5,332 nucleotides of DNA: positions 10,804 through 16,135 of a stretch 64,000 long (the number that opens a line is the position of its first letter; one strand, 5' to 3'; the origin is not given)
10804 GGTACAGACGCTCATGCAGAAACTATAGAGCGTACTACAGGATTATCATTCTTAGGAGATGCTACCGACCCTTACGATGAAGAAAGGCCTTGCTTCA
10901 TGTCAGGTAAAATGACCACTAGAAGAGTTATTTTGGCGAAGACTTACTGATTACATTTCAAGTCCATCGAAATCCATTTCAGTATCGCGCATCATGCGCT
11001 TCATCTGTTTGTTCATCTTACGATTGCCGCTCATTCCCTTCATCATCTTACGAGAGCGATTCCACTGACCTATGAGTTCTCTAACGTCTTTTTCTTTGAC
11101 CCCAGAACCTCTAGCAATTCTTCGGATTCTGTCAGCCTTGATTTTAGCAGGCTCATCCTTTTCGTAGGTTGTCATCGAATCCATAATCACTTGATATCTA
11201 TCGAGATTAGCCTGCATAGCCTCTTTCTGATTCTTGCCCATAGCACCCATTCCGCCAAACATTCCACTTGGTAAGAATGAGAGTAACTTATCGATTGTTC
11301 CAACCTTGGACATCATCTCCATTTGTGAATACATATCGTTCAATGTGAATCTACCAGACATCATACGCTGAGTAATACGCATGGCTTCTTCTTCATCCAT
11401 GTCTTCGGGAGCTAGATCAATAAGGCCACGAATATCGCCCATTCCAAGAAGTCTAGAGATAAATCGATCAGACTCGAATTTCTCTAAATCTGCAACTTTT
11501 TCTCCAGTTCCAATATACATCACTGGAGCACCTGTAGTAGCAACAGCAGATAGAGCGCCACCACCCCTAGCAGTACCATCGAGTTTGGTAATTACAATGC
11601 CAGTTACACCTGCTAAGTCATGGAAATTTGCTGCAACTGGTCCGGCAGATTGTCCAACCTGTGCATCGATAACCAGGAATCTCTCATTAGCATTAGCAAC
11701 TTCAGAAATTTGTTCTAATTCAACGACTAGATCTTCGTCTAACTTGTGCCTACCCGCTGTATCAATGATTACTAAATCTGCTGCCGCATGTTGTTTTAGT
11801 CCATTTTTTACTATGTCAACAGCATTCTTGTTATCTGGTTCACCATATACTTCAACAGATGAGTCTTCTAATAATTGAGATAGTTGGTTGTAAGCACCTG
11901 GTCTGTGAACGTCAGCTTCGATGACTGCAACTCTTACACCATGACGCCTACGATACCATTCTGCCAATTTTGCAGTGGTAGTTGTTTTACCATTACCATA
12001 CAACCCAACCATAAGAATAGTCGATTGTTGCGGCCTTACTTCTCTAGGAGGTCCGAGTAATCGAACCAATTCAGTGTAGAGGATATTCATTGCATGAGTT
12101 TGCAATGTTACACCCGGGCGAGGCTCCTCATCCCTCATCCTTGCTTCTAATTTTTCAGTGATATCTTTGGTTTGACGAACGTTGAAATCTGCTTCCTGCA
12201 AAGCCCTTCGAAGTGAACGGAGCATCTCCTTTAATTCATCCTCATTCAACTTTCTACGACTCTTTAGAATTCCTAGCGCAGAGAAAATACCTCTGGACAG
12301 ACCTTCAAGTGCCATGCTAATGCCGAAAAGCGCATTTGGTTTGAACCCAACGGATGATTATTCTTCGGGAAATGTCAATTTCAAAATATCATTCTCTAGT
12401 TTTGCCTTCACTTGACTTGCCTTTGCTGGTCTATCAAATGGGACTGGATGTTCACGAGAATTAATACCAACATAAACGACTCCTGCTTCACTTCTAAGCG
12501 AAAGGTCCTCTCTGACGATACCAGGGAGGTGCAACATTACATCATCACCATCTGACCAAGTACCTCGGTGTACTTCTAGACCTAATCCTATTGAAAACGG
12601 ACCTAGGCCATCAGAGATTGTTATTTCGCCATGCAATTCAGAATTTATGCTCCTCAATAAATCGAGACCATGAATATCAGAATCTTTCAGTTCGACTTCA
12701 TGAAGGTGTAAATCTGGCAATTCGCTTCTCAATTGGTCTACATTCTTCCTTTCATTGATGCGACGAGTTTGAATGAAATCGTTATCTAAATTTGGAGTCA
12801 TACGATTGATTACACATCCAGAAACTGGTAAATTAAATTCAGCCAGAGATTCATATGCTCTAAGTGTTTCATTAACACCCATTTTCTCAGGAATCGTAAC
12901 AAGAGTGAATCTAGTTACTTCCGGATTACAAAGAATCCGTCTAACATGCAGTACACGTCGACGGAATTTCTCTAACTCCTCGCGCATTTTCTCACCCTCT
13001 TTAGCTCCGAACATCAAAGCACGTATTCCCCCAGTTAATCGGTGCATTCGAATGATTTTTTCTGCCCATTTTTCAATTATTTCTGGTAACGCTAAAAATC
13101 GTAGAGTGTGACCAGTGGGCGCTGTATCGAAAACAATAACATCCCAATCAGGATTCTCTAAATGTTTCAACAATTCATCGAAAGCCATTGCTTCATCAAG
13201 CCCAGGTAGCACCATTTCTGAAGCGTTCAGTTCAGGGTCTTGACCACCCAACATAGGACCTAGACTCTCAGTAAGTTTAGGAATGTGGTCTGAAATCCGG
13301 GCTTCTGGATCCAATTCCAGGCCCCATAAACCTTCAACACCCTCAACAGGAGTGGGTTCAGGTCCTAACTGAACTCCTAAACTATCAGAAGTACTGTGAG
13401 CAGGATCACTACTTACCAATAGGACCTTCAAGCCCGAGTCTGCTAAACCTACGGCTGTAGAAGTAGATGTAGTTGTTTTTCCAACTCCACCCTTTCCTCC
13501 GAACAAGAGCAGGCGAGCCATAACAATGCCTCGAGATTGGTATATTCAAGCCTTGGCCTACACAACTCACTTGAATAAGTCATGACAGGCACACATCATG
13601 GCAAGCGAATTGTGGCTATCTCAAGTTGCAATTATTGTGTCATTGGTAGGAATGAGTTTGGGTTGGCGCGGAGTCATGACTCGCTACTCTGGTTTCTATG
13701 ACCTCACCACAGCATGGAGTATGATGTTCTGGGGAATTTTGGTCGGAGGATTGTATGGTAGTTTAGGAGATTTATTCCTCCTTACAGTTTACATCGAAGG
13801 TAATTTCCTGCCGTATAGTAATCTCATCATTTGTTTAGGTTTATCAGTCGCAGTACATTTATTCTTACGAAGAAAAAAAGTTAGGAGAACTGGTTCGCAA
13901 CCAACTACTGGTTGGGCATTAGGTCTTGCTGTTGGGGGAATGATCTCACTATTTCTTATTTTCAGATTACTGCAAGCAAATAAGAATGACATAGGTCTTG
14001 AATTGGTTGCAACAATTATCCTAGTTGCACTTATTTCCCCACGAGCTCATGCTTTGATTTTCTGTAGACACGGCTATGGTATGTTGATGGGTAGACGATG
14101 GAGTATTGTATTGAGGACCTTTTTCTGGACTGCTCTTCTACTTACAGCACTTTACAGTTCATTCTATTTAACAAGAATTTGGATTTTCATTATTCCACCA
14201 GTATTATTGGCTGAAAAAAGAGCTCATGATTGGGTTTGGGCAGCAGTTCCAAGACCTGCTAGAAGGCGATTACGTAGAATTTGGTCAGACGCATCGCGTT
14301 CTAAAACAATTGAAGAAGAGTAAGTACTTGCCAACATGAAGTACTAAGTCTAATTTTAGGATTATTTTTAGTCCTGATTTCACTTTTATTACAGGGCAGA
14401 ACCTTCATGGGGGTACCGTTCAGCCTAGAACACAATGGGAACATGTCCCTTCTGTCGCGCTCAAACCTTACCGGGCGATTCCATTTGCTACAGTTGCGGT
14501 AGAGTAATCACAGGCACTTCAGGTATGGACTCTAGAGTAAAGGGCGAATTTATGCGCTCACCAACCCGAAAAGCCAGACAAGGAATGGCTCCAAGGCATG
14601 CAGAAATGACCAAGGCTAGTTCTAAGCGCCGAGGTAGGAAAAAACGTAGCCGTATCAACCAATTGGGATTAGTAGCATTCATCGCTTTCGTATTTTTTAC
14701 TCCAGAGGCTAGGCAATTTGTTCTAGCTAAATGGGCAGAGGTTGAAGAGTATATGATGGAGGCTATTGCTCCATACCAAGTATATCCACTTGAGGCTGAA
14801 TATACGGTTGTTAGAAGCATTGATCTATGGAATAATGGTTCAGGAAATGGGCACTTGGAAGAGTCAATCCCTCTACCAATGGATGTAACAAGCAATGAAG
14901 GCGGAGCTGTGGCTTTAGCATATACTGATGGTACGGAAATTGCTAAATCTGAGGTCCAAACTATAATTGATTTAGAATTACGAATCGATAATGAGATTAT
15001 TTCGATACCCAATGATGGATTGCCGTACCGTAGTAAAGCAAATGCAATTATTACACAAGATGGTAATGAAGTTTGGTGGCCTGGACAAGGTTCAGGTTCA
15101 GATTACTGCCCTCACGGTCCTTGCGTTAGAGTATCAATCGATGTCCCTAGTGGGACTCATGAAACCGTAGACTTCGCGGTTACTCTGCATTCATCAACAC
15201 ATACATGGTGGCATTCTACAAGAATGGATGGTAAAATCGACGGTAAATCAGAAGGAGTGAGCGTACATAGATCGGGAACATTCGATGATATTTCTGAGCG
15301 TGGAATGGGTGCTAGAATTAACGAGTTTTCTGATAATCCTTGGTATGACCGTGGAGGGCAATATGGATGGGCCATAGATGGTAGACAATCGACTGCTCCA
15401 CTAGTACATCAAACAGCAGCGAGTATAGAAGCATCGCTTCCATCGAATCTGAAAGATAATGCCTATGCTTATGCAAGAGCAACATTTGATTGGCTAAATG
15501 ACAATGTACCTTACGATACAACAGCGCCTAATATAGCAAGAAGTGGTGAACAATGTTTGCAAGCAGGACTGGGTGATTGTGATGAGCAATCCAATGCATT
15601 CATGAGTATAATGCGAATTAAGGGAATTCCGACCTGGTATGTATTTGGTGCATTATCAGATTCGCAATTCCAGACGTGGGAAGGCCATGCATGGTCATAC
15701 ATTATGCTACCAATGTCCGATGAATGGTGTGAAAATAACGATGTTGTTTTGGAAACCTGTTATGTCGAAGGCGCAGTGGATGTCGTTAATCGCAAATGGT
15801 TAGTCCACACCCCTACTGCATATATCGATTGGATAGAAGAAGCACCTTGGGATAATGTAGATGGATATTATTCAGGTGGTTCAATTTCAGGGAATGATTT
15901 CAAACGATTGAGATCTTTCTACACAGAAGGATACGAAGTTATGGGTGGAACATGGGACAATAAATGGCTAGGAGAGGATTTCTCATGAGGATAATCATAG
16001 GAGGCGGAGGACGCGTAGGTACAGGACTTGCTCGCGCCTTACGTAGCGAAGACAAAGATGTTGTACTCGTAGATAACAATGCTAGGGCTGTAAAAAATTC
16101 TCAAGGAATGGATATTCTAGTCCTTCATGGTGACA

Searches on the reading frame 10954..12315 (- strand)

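Call 75: search_protein_families(library=pfam, proteins=[window:10954-12315:-], max_evalue=0.00001)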
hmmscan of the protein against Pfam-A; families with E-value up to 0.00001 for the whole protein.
window:10954-12315:- (454 aa): 5 families
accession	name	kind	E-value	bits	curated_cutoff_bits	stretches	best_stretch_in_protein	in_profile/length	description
PF00448.28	SRP54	-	4e-63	213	22.7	1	98-291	2-196/196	SRP54-type protein, GTPase domain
PF02978.25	SRP_SPB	-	1.6e-26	92.9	27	1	322-425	1-91/91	Signal peptide binding domain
PF02881.24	SRP54_N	-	2.2e-12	47.5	22.4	1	6-83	1-75/75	SRP54-type protein, helical bundle domain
PF13401.12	AAA_22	-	6.2e-07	30.2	27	1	96-206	4-110/130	AAA domain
PF01656.29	CbiA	-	1.3e-06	28.9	25.4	1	107-276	9-117/125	CobQ/CobB/MinD/ParA nucleotide binding domain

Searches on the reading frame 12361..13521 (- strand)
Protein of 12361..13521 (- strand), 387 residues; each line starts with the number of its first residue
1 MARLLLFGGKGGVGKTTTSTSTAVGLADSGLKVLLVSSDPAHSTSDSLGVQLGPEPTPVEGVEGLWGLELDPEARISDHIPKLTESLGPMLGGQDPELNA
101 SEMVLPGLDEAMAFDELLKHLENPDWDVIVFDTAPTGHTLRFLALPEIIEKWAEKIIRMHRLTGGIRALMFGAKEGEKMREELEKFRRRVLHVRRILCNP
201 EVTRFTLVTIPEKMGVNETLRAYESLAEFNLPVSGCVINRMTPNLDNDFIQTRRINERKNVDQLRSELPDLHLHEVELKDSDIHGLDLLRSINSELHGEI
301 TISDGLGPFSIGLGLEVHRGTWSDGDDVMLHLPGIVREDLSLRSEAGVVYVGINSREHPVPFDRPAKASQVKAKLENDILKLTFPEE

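Call 75: search_protein_families(library=pfam, proteins=[window:12361-13521:-], max_evalue=0.00001)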
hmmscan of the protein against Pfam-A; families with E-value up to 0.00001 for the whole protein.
window:12361-13521:- (387 aa): 5 families
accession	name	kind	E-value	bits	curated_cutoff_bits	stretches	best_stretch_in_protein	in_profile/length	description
PF02374.21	ArsA_ATPase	-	5.3e-76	256.2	24.3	1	3-296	2-303/305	Anion-transporting ATPase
PF13614.12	AAA_31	-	1.3e-12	48.5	27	1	9-142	9-134/177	AAA domain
PF01656.29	CbiA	-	2.4e-11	44.1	25.4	1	6-249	3-91/125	CobQ/CobB/MinD/ParA nucleotide binding domain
PF10609.15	ParA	-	1.6e-07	31.5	27.1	0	5-39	7-41/246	NUBPL iron-transfer P-loop NTPase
PF00142.24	Fer4_NifH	-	2.3e-06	27.8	25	1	7-45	5-43/271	4Fe-4S iron sulfur cluster binding proteins, NifH/frxC family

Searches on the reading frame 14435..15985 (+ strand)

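Call 75: search_protein_families(library=pfam, proteins=[window:14435-15985:+], max_evalue=0.00001)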
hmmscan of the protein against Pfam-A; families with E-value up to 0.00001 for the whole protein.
window:14435-15985:+ (517 aa): 1 family
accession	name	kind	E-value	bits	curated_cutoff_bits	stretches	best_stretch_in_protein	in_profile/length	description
PF01841.26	Transglut_core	-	1.9e-15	57.5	23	1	340-432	11-104/108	Transglutaminase-like superfamily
